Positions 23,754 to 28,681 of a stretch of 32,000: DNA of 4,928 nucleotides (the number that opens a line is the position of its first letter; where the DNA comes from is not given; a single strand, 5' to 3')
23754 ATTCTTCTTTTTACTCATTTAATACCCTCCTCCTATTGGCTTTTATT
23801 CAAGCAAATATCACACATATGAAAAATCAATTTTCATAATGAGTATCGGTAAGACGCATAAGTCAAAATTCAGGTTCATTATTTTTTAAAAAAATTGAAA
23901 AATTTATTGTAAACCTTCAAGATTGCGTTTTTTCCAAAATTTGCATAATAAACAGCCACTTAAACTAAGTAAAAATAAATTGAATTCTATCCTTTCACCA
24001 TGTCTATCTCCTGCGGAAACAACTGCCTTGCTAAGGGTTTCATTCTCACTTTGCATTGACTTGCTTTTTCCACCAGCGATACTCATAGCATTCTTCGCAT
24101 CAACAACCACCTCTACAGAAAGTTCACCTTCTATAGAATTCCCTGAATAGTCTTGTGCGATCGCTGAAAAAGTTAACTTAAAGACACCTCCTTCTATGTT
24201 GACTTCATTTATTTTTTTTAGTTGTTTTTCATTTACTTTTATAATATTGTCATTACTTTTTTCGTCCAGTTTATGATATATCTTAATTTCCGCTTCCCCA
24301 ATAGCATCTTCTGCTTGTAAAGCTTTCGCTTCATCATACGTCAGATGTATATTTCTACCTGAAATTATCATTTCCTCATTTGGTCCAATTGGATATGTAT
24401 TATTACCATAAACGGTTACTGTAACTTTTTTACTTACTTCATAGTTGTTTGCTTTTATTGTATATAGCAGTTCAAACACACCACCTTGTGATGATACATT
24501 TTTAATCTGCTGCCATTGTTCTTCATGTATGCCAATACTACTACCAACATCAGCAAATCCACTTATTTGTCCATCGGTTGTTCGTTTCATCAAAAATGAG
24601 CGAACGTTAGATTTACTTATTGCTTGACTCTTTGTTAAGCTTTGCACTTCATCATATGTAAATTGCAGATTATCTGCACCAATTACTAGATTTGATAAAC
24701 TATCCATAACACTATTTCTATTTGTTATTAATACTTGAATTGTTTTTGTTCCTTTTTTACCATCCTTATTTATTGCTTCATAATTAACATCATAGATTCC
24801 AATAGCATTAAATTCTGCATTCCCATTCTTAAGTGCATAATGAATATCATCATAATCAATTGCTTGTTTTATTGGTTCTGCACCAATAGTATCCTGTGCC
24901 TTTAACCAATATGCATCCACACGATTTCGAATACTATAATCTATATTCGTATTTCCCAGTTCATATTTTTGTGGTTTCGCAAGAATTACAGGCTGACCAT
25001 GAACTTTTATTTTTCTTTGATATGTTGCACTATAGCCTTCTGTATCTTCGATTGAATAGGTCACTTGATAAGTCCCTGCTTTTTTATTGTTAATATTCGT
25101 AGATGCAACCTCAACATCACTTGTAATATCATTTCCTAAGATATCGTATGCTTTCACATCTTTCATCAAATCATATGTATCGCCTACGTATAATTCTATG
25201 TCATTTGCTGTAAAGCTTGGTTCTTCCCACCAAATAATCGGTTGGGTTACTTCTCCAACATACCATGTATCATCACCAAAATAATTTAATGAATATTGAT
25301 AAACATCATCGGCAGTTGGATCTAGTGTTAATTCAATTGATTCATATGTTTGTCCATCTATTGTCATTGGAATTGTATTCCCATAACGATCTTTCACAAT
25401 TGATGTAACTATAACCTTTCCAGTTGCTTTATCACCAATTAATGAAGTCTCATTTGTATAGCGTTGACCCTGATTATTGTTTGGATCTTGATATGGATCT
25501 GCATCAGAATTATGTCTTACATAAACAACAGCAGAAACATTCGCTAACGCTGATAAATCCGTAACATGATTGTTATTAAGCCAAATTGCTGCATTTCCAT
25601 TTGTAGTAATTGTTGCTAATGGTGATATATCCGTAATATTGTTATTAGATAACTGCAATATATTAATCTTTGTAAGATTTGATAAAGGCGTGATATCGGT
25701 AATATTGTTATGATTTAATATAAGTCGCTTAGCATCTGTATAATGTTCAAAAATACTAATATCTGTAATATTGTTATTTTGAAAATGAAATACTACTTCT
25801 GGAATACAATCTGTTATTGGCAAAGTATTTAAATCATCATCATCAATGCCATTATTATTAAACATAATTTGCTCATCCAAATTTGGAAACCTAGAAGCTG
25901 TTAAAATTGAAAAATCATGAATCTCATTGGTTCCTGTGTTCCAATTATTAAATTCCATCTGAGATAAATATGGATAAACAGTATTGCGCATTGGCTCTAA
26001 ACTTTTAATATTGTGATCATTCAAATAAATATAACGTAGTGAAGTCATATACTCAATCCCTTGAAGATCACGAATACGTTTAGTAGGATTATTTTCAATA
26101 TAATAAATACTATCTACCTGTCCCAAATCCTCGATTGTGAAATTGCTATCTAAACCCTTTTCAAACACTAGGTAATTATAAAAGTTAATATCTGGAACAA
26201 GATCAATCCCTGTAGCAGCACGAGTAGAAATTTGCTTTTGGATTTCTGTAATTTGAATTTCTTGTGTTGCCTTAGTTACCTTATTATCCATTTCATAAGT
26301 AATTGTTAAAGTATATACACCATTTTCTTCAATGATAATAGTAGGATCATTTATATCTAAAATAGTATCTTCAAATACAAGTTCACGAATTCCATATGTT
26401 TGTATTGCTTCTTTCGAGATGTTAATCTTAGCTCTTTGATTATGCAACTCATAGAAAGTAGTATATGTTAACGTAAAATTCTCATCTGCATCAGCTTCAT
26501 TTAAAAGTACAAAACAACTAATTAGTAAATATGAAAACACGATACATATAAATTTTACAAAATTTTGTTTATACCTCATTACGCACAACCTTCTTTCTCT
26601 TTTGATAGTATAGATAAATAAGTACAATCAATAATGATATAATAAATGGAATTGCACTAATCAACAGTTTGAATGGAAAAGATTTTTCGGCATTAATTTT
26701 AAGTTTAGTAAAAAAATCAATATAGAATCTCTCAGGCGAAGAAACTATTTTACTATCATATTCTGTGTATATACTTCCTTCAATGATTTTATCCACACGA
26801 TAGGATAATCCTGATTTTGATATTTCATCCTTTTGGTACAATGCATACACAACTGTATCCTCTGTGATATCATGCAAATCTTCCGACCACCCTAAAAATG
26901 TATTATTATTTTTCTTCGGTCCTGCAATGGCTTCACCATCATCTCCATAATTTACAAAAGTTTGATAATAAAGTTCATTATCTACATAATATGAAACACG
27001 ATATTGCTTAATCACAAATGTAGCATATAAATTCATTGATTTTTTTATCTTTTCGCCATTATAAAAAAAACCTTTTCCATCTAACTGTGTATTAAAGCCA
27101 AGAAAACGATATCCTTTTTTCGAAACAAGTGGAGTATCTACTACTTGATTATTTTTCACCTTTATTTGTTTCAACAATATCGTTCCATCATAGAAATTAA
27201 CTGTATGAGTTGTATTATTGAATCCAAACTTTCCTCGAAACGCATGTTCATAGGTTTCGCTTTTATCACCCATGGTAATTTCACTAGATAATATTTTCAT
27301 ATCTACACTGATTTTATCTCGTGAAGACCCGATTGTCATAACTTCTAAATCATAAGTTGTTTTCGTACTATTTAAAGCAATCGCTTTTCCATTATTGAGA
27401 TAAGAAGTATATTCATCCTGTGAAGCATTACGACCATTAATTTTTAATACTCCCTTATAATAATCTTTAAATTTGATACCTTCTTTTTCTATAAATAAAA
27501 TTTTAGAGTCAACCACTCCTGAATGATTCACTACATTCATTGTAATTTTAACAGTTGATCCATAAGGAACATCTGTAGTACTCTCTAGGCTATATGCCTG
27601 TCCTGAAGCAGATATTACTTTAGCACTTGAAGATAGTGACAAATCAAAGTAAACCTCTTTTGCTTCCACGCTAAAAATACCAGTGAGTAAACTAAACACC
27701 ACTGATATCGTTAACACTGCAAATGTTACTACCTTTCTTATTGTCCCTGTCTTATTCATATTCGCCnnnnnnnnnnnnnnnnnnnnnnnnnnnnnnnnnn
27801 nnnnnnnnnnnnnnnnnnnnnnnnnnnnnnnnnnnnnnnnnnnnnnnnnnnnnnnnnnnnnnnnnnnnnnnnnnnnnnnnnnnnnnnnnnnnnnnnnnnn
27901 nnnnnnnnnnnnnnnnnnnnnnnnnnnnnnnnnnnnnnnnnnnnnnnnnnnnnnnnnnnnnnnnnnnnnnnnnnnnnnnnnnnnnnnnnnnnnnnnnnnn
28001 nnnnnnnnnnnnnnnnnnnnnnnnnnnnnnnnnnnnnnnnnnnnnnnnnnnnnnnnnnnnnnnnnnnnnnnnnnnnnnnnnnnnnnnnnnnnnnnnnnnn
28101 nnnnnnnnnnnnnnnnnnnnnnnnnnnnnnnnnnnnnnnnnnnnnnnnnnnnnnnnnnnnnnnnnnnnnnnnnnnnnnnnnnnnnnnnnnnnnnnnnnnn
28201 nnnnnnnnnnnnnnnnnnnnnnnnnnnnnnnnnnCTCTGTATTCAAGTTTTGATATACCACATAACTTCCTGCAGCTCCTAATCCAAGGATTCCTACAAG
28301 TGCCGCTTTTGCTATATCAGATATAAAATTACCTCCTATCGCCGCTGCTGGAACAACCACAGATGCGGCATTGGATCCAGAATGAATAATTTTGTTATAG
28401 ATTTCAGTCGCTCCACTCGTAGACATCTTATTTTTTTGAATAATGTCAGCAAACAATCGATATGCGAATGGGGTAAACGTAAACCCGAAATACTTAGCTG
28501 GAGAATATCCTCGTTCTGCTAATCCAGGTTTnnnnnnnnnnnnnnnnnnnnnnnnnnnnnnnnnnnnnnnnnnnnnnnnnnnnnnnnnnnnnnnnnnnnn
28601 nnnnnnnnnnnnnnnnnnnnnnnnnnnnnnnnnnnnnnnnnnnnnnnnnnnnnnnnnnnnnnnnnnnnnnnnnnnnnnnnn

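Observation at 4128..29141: Candidate one-component sigma regulon: membrane-tethered ECF sigma plus four copies of its putative promoter across a 25-kb surface island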

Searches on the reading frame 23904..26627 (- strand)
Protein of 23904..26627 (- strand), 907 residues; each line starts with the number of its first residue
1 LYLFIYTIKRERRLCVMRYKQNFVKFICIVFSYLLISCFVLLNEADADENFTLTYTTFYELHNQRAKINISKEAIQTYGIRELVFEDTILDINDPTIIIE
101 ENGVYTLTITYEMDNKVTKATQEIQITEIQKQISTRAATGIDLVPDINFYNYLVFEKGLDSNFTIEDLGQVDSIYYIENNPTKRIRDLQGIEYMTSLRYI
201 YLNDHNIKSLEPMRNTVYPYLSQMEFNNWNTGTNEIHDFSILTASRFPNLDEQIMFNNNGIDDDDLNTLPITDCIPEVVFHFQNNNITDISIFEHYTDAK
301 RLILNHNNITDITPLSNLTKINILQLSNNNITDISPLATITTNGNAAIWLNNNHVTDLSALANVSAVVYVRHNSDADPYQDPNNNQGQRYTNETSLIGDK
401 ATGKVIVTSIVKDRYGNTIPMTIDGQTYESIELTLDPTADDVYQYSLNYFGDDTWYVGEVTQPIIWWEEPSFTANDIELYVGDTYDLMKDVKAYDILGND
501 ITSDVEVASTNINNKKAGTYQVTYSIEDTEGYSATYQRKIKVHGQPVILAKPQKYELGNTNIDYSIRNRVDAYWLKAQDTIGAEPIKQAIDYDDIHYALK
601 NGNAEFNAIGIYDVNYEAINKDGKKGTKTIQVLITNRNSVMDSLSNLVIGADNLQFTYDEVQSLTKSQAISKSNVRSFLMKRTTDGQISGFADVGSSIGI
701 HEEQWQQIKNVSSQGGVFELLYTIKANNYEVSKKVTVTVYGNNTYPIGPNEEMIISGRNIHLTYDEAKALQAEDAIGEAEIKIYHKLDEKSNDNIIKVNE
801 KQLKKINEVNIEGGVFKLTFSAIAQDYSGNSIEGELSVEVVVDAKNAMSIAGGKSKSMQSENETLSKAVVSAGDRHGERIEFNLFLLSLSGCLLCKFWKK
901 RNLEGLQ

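Call 10: search_protein_families(library=pfam, proteins=[window:23904-26627:-], max_evalue=0.01)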
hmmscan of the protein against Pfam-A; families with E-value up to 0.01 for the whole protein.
window:23904-26627:- (907 aa): 5 families
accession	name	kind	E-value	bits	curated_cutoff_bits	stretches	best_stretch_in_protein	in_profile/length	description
PF16403.11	Bact_surface_Ig-like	-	1.8e-13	50.8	27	1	474-542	6-71/71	Bacterial surface protein, Ig-like domain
PF12799.13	LRR_4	-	8.7e-13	48.5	27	1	300-338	4-43/44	Leucine Rich repeats (2 copies)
PF23952.1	LRR_EndoS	-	0.0007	20.2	27.9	0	300-338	26-62/116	Endo-beta-N-acetylglucosaminidase EndoS LRR domain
PF07523.18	Big_3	-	0.0016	19.1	21.2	0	474-528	3-59/68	Bacterial Ig-like domain (group 3)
PF16411.10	SusF_SusE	-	0.0081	16.9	27.5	1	52-127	29-104/167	Outer membrane protein SusF_SusE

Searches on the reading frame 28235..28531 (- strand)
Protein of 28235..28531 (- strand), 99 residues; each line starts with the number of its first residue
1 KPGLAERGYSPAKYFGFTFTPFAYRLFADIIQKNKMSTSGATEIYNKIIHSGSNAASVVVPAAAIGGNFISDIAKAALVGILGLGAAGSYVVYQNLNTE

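Call 60: search_protein_families(library=pfam, proteins=[window:28235-28531:-], max_evalue=5)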
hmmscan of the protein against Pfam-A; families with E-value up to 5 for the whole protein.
seq(99 aa): 0 families
